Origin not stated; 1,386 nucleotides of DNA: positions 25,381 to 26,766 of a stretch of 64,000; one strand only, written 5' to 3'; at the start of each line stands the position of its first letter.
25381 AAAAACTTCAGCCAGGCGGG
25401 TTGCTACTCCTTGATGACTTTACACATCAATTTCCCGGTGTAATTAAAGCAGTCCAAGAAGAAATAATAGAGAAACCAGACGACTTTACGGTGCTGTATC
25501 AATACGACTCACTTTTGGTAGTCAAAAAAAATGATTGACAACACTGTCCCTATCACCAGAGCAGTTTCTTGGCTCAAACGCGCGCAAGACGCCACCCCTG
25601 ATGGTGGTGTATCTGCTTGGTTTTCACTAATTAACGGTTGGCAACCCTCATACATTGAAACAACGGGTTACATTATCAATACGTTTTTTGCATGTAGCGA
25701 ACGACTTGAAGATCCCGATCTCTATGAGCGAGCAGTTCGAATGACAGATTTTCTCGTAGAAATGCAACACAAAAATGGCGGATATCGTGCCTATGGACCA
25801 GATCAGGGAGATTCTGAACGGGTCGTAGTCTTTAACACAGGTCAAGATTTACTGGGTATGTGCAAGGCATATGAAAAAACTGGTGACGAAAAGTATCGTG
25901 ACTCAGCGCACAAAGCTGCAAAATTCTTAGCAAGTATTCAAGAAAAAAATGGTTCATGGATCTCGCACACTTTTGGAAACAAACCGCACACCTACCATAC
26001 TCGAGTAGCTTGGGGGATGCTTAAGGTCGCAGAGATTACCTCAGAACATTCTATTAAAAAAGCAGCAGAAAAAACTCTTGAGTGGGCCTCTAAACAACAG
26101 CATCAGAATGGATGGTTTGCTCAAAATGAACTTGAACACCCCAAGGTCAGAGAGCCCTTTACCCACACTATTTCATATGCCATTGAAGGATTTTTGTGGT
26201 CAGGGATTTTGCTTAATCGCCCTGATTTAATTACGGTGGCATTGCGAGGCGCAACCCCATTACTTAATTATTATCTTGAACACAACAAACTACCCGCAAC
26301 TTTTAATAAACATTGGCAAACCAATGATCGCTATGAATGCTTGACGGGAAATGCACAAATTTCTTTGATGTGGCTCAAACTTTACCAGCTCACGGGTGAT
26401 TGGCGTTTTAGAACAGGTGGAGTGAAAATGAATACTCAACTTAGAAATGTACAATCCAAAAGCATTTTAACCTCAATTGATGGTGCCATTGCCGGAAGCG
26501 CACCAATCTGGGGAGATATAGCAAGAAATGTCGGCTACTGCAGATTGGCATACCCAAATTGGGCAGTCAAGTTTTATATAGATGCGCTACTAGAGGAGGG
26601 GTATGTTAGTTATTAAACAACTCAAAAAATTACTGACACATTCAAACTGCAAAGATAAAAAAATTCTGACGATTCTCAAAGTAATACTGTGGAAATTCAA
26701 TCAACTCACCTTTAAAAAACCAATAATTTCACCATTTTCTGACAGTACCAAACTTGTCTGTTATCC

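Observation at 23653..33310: Methyltransferase-rich tailoring/export module: four SAM methyltransferases, a toroid protein, Wzx and Wzm/Wzt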

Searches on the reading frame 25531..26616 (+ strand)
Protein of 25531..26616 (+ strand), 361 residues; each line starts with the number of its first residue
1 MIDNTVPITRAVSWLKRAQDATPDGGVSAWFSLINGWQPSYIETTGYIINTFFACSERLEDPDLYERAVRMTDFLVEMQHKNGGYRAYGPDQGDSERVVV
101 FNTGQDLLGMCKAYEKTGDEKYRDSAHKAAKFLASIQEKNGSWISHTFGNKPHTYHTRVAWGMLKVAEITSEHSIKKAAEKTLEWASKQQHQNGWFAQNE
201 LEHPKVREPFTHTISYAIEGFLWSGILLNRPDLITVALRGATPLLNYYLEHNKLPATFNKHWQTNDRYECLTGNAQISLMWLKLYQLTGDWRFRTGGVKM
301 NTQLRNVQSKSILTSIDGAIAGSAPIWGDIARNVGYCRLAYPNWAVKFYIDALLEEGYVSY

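Call 4: search_protein_families(library=pfam, proteins=[window:25531-26616:+], max_evalue=0.01)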
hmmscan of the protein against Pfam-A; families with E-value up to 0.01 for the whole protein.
window:25531-26616:+ (361 aa): 6 families
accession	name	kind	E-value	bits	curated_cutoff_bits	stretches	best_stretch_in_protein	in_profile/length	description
PF09492.16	Pec_lyase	-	3.2e-12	46.7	22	1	105-161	43-97/292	Pectic acid lyase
PF13243.12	SQHop_cyclase_C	-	1.2e-07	31.5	26.1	1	9-197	39-228/319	Squalene-hopene cyclase C-terminal domain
PF06662.19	C5-epim_C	-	6.9e-06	26.1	23.3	1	104-143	32-71/188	D-glucuronyl C5-epimerase C-terminus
PF00432.27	Prenyltrans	-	1e-05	25.6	26.5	1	10-192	54-211/304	Prenyltransferase alpha-alpha toroid domain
PF07944.18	Beta-AFase-like_GH127_cat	-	1.7e-05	24.5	24.9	1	9-181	84-253/376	Beta-L-arabinofuranosidase, GH127 catalytic domain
PF07470.19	Glyco_hydro_88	-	0.0027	17.2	26.6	1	101-202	29-124/352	Glycosyl Hydrolase Family 88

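Call 8: find_encoding_contigs(protein=window:25531-26616:+, flank=10000, max_places=6)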
Protein window:25531-26616:+ (361 aa): no gene with exactly this product is on record in the collection.

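Call 9: find_homologous_proteins(query=window:25531-26616:+)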
Query window:25531-26616:+ (361 aa): 1805 proteins with E <= 0.001 among 4104 candidates; the best 120 are listed.
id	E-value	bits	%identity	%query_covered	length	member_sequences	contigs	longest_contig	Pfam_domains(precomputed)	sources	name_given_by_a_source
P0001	8.2e-252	852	100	100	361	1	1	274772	PF09492.17,PF25840.1,PF07944.19,PF13243.13,PF06662.20,PF00432.28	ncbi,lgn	-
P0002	4.8e-196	669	77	99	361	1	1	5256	PF09492.17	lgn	-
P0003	1.5e-144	500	61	98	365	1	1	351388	PF09492.17,PF25840.1,PF07944.19,PF06662.20,PF05147.20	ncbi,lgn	-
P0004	5.9e-143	494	61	98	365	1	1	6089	PF09492.17,PF25840.1,PF07944.19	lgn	-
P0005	2.5e-142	492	60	99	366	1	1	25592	PF09492.17,PF25840.1,PF07944.19,PF06662.20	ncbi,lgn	-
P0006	4.3e-142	491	61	97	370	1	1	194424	PF09492.17,PF25840.1,PF07944.19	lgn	-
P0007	1.7e-140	486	58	98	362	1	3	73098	PF09492.17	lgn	-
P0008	4.0e-140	485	58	99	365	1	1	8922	PF09492.17,PF25840.1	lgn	-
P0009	1.1e-139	484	59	98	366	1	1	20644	PF09492.17,PF25840.1,PF06662.20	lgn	-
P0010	4.3e-139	481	59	99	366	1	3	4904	PF09492.17,PF25840.1,PF06662.20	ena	-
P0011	2.7e-138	479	58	98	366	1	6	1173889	PF09492.17,PF25840.1,PF07944.19,PF06662.20,PF05147.20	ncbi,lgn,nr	ncbi:MAG: hypothetical protein BroJett025_04960 [Patescibacteria group bacterium]|nr:MAG: hypothetic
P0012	3.7e-137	475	59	99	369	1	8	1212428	PF09492.17,PF25840.1,PF07944.19,PF06662.20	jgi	jgi:hypothetical protein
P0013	2.3e-135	469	59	96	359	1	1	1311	PF09492.17,PF25840.1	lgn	-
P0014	2.8e-135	469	58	96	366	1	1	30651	PF09492.17,PF25840.1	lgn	-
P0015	5.1e-135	468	58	99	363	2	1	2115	PF09492.17,PF25840.1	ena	-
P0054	3.6e-115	403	50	98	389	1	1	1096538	PF09492.17,PF25840.1,PF07944.19,PF13243.13,PF06662.20,PF05147.20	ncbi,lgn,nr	ncbi:MAG: terpene cyclase/mutase family protein [Candidatus Daviesbacteria bacterium]|nr:terpene cyc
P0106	2.6e-83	298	43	99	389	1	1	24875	PF25840.1,PF13243.13,PF06662.20,PF05147.20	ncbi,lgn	ncbi:MAG: hypothetical protein ACFFHV_10880 [Promethearchaeota archaeon]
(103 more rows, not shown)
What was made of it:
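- Named toroid homologs are Woesebacteria, Daviesbacteria, Pacebacteria and Microgenomates (call 9).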

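Call 11: search_protein_families(library=ncbifam, proteins=[window:25531-26616:+], max_evalue=0.01)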
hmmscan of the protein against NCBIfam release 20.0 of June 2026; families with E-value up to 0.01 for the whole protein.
window:25531-26616:+ (361 aa): 6 families
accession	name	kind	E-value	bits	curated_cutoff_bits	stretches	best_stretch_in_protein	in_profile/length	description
TIGR02474.1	pec_lyase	equivalog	4e-10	39.8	189.8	1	107-189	51-133/295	pectate lyase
TIGR01787.1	squalene_cyclas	subfamily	3.7e-07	29.1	322.7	1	120-204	502-595/622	squalene/oxidosqualene cyclases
NF053823.1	SCO2321_fam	equivalog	0.00011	21.3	300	1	69-179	66-173/405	SCO2321 family membrane protein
TIGR03463.1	osq_cycl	subfamily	0.00032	19.1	851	1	117-199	518-605/634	2,3-oxidosqualene cyclase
TIGR01507.1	hopene_cyclase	equivalog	0.00039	18.9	431.1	0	66-199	406-545/640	squalene--hopene cyclase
NF038150.1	lanthi_synth_IV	equivalog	0.0069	14.7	650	0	50-133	674-759/851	class IV lanthionine synthetase LanL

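Call 12: find_encoding_contigs(protein=P0001, flank=10000, max_places=3)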
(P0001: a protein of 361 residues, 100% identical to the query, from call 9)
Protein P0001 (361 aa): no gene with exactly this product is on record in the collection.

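Call 13: find_encoding_contigs(protein=P0003, flank=10000, max_places=3)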
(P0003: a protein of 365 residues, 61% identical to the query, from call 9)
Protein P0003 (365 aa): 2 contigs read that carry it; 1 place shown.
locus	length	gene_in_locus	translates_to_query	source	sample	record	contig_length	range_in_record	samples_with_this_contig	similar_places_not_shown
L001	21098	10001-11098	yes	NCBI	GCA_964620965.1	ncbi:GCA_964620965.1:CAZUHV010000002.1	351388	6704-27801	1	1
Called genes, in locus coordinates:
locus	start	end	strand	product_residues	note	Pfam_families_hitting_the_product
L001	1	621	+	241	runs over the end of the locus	PF00535:Glycos_transf_2, PF10111:Glyco_tranf_2_2, PF13641:Glyco_tranf_2_3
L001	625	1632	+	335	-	PF01073:3Beta_HSD, PF01370:Epimerase, PF02719:Polysacc_synt_2, PF04321:RmlD_sub_bind, PF05368:NmrA, PF13460:NAD_binding_10, PF16363:GDP_Man_Dehyd, PF07993:NAD_binding_4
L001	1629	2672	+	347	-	PF00535:Glycos_transf_2, PF10111:Glyco_tranf_2_2, PF13506:Glyco_transf_21, PF13641:Glyco_tranf_2_3, PF13632:Glyco_trans_2_3 (weak)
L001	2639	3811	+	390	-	PF13439:Glyco_transf_4, PF13579:Glyco_trans_4_4, PF20706:GT4-conflict, PF00534:Glycos_transf_1, PF13692:Glyco_trans_1_4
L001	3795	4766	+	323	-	-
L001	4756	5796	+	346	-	-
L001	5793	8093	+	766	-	PF02350:Epimerase_2, PF04007:DUF354 (faint), PF03446:NAD_binding_2 (faint), PF03721:UDPG_MGDP_dh_N, PF00984:UDPG_MGDP_dh, PF03720:UDPG_MGDP_dh_C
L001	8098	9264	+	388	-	PF13439:Glyco_transf_4, PF00534:Glycos_transf_1, PF13692:Glyco_trans_1_4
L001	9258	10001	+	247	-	PF05711:TylF (faint), PF13578:Methyltransf_24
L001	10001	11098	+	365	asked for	PF06662:C5-epim_C (faint), PF07944:Beta-AFase-like_GH127_cat (faint), PF09492:Pec_lyase (faint), PF25840:Ulvan_lyase_N (faint), PF05147:LANC_like (faint)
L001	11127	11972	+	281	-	PF05050:Methyltransf_21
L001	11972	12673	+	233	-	PF03291:mRNA_G-N7_MeTrfase (faint), PF05175:MTS (weak), PF13489:Methyltransf_23, PF13847:Methyltransf_31, PF08241:Methyltransf_11, PF08242:Methyltransf_12, PF13649:Methyltransf_25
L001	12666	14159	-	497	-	PF01943:Polysacc_synt, PF13440:Polysacc_synt_3, PF03023:MurJ (weak)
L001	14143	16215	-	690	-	-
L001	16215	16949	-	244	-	PF00005:ABC_tran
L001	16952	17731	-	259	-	PF01061:ABC2_membrane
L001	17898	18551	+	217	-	PF08241:Methyltransf_11, PF13649:Methyltransf_25 (weak)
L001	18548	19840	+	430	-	PF00535:Glycos_transf_2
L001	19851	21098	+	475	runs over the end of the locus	PF00535:Glycos_transf_2, PF13506:Glyco_transf_21 (weak), PF13641:Glyco_tranf_2_3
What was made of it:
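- In L001, Wzm-Wzt-GT-C-Wzx is a single overlapping operon (call 13).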

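Call 14: find_encoding_contigs(protein=P0011, flank=10000, max_places=2)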
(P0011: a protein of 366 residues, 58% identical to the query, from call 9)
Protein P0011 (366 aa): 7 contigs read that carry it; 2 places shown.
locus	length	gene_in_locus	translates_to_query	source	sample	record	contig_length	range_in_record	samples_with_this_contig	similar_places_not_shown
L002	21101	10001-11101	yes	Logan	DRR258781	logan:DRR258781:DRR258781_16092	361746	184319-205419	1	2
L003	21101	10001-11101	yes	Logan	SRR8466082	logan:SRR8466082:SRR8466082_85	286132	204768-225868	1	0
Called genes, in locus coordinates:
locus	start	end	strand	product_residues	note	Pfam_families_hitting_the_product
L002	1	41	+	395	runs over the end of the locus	PF04188:Mannosyl_trans2 (weak)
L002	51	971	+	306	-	PF01073:3Beta_HSD, PF01370:Epimerase, PF02719:Polysacc_synt_2, PF04321:RmlD_sub_bind, PF05368:NmrA (weak), PF13460:NAD_binding_10, PF16363:GDP_Man_Dehyd, PF07993:NAD_binding_4 (weak)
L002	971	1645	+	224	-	PF00535:Glycos_transf_2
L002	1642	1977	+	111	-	PF10066:DUF2304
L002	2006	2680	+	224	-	PF00535:Glycos_transf_2, PF10111:Glyco_tranf_2_2 (weak), PF13641:Glyco_tranf_2_3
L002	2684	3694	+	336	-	PF01073:3Beta_HSD, PF01370:Epimerase, PF02719:Polysacc_synt_2, PF04321:RmlD_sub_bind, PF05368:NmrA, PF13460:NAD_binding_10, PF16363:GDP_Man_Dehyd, PF07993:NAD_binding_4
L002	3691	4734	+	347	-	PF00535:Glycos_transf_2, PF10111:Glyco_tranf_2_2, PF13506:Glyco_transf_21, PF13641:Glyco_tranf_2_3, PF13632:Glyco_trans_2_3 (weak)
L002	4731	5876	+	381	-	PF13439:Glyco_transf_4, PF13579:Glyco_trans_4_4, PF20706:GT4-conflict (weak), PF00534:Glycos_transf_1, PF13692:Glyco_trans_1_4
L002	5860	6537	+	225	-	PF05050:Methyltransf_21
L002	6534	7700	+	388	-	PF13439:Glyco_transf_4 (weak), PF00534:Glycos_transf_1, PF13692:Glyco_trans_1_4, PF13524:Glyco_trans_1_2 (weak)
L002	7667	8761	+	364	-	PF02350:Epimerase_2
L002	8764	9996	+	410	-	PF03446:NAD_binding_2 (weak), PF03721:UDPG_MGDP_dh_N, PF00984:UDPG_MGDP_dh, PF03720:UDPG_MGDP_dh_C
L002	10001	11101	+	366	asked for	PF06662:C5-epim_C (faint), PF07944:Beta-AFase-like_GH127_cat (faint), PF09492:Pec_lyase (faint), PF25840:Ulvan_lyase_N (faint), PF05147:LANC_like (faint)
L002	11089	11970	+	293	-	PF02475:TRM5-TYW2_MTfase (weak), PF05050:Methyltransf_21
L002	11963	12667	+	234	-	PF13489:Methyltransf_23, PF13847:Methyltransf_31, PF08241:Methyltransf_11, PF08242:Methyltransf_12, PF13649:Methyltransf_25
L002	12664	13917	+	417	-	PF02350:Epimerase_2 (faint)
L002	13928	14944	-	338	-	PF13489:Methyltransf_23, PF08242:Methyltransf_12 (weak), PF13649:Methyltransf_25 (weak), PF13847:Methyltransf_31 (weak)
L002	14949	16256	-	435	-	PF16254:DUF4910, PF09940:DUF2172, PF04389:Peptidase_M28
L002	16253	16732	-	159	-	PF13302:Acetyltransf_3, PF00583:Acetyltransf_1 (weak)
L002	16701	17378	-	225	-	PF00535:Glycos_transf_2, PF10111:Glyco_tranf_2_2 (weak), PF13641:Glyco_tranf_2_3 (weak)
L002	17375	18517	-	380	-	PF03102:NeuB, PF08666:SAF (faint)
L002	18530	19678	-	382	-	PF01041:DegT_DnrJ_EryC1, PF00155:Aminotran_1_2, PF00266:Aminotran_5 (faint), PF01212:Beta_elim_lyase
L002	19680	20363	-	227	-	PF02348:CTP_transf_3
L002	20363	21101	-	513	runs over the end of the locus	PF01943:Polysacc_synt, PF13440:Polysacc_synt_3, PF03023:MurJ (faint)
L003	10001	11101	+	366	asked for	PF06662:C5-epim_C (faint), PF07944:Beta-AFase-like_GH127_cat (faint), PF09492:Pec_lyase (faint), PF25840:Ulvan_lyase_N (faint), PF05147:LANC_like (faint)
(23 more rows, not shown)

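Call 15: find_encoding_contigs(protein=P0054, flank=10000, max_places=2)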
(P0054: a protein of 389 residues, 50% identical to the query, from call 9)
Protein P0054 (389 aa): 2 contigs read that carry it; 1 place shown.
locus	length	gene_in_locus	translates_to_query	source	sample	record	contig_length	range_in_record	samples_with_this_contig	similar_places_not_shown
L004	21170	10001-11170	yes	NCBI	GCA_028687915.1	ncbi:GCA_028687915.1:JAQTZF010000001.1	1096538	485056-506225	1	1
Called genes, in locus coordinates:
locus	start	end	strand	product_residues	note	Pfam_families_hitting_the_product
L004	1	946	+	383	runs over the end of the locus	PF04188:Mannosyl_trans2 (weak)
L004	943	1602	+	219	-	PF00535:Glycos_transf_2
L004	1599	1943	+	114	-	PF10066:DUF2304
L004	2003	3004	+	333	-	PF01073:3Beta_HSD, PF01370:Epimerase, PF02719:Polysacc_synt_2, PF04321:RmlD_sub_bind, PF05368:NmrA (weak), PF13460:NAD_binding_10, PF16363:GDP_Man_Dehyd, PF07993:NAD_binding_4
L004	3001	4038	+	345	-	PF00535:Glycos_transf_2, PF10111:Glyco_tranf_2_2, PF13641:Glyco_tranf_2_3, PF13632:Glyco_trans_2_3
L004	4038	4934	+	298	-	PF01073:3Beta_HSD, PF01370:Epimerase, PF04321:RmlD_sub_bind, PF16363:GDP_Man_Dehyd, PF07993:NAD_binding_4 (weak)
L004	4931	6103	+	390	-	PF13439:Glyco_transf_4, PF13579:Glyco_trans_4_4, PF20706:GT4-conflict, PF00534:Glycos_transf_1, PF13692:Glyco_trans_1_4, PF13524:Glyco_trans_1_2 (weak)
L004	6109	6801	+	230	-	PF13383:Methyltransf_22, PF05050:Methyltransf_21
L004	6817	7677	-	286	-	-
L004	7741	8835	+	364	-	PF02350:Epimerase_2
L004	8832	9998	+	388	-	PF13439:Glyco_transf_4, PF00534:Glycos_transf_1, PF13692:Glyco_trans_1_4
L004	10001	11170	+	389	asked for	PF13243:SQHop_cyclase_C (faint), PF06662:C5-epim_C (faint), PF07944:Beta-AFase-like_GH127_cat (faint), PF05147:LANC_like (faint), PF09492:Pec_lyase (faint), PF25840:Ulvan_lyase_N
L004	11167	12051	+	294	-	PF05575:V_cholerae_RfbT, PF02475:TRM5-TYW2_MTfase, PF05050:Methyltransf_21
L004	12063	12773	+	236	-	PF03291:mRNA_G-N7_MeTrfase (weak), PF05175:MTS (faint), PF13489:Methyltransf_23, PF13847:Methyltransf_31, PF08241:Methyltransf_11, PF08242:Methyltransf_12, PF13649:Methyltransf_25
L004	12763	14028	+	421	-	-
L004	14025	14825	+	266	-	PF13489:Methyltransf_23 (weak), PF08241:Methyltransf_11, PF13649:Methyltransf_25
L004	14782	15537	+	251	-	PF02348:CTP_transf_3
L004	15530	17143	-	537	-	PF02310:B12-binding, PF04055:Radical_SAM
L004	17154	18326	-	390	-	-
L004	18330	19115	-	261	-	PF00106:adh_short, PF23441:SDR (faint), PF13561:adh_short_C2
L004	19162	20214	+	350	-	PF03102:NeuB, PF08666:SAF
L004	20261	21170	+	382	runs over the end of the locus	PF02350:Epimerase_2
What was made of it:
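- Closest known: Tannerella forsythia general protein O-glycosylation cluster. Same: Sister CPR loci add nonulosonic-acid genes (calls 14, 15).
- Sister loci L002 and L004 add NeuB and CMP-sugar synthetase genes for a nonulosonic acid, as in Tannerella (calls 14, 15).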
